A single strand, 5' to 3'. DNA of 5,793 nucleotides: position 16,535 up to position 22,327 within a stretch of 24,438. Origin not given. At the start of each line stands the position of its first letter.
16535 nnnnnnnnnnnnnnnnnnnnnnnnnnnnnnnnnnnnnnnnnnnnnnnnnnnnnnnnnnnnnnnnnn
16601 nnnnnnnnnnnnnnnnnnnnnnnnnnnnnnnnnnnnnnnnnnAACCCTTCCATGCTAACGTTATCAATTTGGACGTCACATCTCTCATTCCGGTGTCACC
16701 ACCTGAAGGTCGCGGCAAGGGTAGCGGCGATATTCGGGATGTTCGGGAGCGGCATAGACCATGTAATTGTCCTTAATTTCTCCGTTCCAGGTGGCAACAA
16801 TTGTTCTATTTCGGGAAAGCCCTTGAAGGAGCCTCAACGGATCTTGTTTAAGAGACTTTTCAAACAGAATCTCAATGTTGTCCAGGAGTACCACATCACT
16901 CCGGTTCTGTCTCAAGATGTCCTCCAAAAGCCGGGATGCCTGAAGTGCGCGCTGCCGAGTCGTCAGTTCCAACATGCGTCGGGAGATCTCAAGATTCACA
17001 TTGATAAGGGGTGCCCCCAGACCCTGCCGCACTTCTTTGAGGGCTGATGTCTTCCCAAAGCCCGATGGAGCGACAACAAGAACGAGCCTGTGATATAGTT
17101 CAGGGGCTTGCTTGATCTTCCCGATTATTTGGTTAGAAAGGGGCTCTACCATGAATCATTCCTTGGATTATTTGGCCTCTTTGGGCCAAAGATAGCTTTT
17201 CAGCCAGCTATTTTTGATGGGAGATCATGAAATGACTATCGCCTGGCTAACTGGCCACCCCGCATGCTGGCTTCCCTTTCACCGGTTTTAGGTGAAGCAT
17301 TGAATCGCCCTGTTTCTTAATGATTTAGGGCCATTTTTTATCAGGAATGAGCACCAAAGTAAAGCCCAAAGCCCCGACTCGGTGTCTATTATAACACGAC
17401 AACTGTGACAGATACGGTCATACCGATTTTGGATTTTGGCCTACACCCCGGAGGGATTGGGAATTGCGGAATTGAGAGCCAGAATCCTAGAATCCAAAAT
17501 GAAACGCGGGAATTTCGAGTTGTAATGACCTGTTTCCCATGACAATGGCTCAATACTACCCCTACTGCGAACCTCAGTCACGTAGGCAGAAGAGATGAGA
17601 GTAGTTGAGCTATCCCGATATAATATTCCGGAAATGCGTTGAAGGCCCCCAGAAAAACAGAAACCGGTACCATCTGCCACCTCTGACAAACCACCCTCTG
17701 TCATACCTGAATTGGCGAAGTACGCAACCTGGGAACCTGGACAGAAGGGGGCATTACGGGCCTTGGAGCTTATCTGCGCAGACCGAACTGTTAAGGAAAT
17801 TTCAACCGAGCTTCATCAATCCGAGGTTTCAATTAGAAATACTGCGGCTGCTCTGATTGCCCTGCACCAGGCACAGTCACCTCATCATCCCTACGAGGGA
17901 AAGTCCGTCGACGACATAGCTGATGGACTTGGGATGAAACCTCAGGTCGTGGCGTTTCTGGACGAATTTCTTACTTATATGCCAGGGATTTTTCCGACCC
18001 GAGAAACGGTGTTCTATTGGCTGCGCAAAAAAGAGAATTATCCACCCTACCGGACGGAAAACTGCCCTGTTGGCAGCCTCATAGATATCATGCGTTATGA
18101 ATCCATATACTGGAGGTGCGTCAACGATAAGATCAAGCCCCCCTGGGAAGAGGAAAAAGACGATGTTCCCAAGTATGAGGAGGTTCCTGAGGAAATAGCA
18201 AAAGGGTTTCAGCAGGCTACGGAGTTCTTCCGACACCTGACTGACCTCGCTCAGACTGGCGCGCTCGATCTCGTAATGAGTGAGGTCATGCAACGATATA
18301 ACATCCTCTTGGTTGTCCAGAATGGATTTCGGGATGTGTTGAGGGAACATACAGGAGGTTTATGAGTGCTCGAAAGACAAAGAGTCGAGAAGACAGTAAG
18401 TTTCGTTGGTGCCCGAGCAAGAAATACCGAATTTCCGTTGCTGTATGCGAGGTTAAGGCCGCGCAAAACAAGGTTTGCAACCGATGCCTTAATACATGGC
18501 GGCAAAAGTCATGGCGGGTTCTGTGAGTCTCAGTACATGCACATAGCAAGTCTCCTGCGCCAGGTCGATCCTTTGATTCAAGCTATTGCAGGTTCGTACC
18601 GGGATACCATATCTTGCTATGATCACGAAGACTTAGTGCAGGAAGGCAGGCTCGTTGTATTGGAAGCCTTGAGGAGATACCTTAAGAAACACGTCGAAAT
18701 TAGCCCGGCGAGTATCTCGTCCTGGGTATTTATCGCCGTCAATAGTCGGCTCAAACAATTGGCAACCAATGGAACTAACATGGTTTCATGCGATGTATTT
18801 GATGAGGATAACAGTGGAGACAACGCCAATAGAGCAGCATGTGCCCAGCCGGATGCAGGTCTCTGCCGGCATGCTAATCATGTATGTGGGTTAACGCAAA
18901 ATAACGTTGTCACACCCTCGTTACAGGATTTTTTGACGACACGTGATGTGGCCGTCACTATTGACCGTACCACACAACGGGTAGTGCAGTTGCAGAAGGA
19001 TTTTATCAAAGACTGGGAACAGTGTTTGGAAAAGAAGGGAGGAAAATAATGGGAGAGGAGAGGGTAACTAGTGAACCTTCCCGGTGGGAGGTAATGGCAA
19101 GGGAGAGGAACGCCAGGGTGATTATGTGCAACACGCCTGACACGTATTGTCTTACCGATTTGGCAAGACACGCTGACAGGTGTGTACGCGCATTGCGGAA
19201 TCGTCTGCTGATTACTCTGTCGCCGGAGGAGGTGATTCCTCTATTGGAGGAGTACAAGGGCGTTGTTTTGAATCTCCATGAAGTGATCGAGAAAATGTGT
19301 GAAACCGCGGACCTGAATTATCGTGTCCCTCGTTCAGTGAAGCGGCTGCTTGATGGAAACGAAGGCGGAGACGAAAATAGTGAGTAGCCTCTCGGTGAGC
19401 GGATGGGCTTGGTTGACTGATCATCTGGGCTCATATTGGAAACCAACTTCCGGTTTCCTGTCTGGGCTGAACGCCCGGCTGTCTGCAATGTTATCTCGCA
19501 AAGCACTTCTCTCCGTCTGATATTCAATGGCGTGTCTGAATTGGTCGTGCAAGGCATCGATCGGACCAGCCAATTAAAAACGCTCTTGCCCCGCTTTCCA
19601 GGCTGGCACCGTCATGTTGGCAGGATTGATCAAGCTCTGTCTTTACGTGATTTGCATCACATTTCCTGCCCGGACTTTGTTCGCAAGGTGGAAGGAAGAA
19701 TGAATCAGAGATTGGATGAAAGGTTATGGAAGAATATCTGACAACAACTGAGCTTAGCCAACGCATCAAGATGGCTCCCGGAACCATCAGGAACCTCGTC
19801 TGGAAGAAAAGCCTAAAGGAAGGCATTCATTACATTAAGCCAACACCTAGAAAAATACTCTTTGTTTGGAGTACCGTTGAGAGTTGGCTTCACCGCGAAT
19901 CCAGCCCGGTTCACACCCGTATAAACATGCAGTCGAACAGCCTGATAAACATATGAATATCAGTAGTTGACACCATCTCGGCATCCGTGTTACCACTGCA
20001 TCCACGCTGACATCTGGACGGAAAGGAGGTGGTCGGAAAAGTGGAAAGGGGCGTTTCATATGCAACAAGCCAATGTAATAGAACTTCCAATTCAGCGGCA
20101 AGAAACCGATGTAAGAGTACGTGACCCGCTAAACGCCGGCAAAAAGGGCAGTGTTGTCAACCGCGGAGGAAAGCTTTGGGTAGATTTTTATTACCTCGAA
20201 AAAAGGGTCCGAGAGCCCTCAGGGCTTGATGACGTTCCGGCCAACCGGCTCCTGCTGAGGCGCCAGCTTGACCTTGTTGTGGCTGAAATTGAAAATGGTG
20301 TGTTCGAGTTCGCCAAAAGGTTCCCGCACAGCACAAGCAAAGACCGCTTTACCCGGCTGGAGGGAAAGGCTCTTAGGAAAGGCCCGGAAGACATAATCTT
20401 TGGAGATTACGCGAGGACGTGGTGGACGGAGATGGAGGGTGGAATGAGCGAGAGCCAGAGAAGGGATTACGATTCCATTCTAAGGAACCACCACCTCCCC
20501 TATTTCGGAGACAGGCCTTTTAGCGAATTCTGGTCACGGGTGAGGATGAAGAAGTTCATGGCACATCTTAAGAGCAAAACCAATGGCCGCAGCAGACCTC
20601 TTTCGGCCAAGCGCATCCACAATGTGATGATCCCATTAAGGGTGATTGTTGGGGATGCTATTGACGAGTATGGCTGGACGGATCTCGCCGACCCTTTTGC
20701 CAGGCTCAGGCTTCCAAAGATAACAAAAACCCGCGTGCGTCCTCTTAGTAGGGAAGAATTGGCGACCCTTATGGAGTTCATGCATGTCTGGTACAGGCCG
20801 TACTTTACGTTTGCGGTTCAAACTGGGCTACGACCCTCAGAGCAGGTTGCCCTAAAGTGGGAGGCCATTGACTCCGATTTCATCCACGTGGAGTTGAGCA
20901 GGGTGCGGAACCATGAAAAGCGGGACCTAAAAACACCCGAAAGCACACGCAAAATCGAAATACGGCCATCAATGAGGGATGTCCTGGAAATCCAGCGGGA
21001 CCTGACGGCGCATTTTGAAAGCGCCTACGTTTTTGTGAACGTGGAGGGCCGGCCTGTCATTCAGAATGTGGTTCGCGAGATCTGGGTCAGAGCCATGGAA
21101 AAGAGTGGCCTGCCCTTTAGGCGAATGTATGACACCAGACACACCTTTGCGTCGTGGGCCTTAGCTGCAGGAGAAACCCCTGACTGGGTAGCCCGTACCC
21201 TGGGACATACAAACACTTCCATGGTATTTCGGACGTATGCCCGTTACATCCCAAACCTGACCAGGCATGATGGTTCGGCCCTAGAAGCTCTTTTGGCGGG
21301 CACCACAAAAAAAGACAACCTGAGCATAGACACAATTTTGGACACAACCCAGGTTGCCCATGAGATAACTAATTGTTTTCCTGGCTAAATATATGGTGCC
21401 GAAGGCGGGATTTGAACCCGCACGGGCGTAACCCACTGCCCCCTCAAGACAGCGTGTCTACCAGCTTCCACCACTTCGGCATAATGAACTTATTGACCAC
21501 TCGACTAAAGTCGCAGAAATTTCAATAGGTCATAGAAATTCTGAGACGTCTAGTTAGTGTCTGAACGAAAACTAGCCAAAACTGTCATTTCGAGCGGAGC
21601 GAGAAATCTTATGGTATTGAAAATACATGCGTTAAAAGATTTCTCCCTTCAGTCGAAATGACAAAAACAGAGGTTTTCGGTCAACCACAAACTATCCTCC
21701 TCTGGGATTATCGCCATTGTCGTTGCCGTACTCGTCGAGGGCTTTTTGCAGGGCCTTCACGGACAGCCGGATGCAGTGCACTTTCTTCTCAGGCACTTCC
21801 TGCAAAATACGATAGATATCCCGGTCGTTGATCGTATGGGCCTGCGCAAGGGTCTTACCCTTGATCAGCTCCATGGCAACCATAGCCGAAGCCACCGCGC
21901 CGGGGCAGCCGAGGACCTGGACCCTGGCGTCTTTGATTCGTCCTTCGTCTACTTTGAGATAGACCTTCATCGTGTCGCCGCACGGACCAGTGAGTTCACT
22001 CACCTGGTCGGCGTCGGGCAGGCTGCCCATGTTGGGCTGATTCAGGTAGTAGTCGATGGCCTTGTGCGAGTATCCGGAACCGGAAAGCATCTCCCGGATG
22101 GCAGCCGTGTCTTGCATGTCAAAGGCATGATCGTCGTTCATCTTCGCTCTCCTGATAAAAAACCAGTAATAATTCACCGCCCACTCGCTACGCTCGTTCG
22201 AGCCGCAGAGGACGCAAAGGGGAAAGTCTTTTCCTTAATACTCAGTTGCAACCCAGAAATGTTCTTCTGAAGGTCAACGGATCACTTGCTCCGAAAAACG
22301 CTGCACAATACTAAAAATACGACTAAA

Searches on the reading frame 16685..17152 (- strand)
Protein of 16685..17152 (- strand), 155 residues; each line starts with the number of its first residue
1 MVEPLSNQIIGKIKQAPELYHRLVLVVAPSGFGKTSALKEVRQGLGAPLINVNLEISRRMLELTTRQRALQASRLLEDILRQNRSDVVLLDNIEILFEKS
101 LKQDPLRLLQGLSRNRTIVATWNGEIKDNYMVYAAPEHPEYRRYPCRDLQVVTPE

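Call 6: search_protein_families(library=pfam, proteins=[window:16685-17152:-], max_evalue=0.01)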
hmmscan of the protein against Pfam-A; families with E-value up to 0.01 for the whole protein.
window:16685-17152:- (155 aa): 2 families
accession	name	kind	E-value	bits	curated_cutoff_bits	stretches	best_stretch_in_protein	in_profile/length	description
PF00004.35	AAA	-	4.4e-06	27.6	21.2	1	24-100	1-73/131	ATPase family associated with various cellular activities (AAA)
PF13401.12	AAA_22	-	0.002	18.9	27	0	22-96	6-96/130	AAA domain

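Call 7: search_protein_families(library=padloc, proteins=[window:16685-17152:-], max_evalue=0.01)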
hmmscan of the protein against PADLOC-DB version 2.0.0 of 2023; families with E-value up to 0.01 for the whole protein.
window:16685-17152:- (155 aa): 3 families
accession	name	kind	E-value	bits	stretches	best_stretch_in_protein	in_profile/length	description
PDLC02496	BrxF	-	5.9e-71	235.6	1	1-154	1-154/158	BrxF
PDLC02497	BrxF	-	1.2e-55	185.7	1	7-152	5-150/158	BrxF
PDLC02499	BrxF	-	1.2e-27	94.9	1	5-115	5-117/133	BrxF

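Call 9: search_protein_families(library=ncbifam, proteins=[window:16685-17152:-], max_evalue=0.01)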
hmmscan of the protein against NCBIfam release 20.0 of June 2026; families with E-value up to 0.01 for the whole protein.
window:16685-17152:- (155 aa): 2 families
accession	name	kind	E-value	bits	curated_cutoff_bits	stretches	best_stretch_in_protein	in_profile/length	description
NF033453.1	BREX_3_BrxF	hypoth_equivalog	4e-59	198.6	50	1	7-152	2-147/149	BREX-3 system P-loop-containing protein BrxF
NF003229.0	PRK04195.1-5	equivalog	0.00012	20.9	280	1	21-99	44-118/413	replication factor C large subunit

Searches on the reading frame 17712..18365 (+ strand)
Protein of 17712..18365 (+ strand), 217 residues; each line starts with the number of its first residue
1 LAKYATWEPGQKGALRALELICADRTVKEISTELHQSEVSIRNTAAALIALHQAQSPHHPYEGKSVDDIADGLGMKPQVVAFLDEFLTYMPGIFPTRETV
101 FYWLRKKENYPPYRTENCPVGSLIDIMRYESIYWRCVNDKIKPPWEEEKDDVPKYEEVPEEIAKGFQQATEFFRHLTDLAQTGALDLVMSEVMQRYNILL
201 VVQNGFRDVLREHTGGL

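Call 76: search_protein_families(library=pfam, proteins=[window:17712-18365:+], max_evalue=0.1)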
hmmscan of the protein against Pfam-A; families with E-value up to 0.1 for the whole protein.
window:17712-18365:+ (217 aa): 2 families
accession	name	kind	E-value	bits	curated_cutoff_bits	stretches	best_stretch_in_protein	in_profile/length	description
PF08281.18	Sigma70_r4_2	-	0.027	14.6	25.7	0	24-44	26-46/54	Sigma-70, region 4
PF00196.25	GerE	-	0.036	14.1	23.5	0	18-42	11-35/57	Bacterial regulatory proteins, luxR family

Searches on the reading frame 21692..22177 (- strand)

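Call 76: search_protein_families(library=pfam, proteins=[window:21692-22177:-], max_evalue=0.1)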
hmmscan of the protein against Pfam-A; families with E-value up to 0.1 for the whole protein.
window:21692-22177:- (161 aa): 4 families
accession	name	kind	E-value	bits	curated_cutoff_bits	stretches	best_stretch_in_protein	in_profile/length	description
PF01592.21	NifU_N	-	2.1e-27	96.2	22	1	36-152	2-122/127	NifU-like N terminal domain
PF10437.14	Lip_prot_lig_C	-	0.0073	16.7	24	0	18-49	37-68/85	Bacterial lipoate protein ligase C-terminus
PF03450.22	CO_deh_flav_C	-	0.02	15.4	25.5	1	72-115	20-62/102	CO dehydrogenase flavoprotein C-terminal domain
PF24806.1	DUF7706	-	0.026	15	27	0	5-37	28-61/63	Family of unknown function (DUF7706)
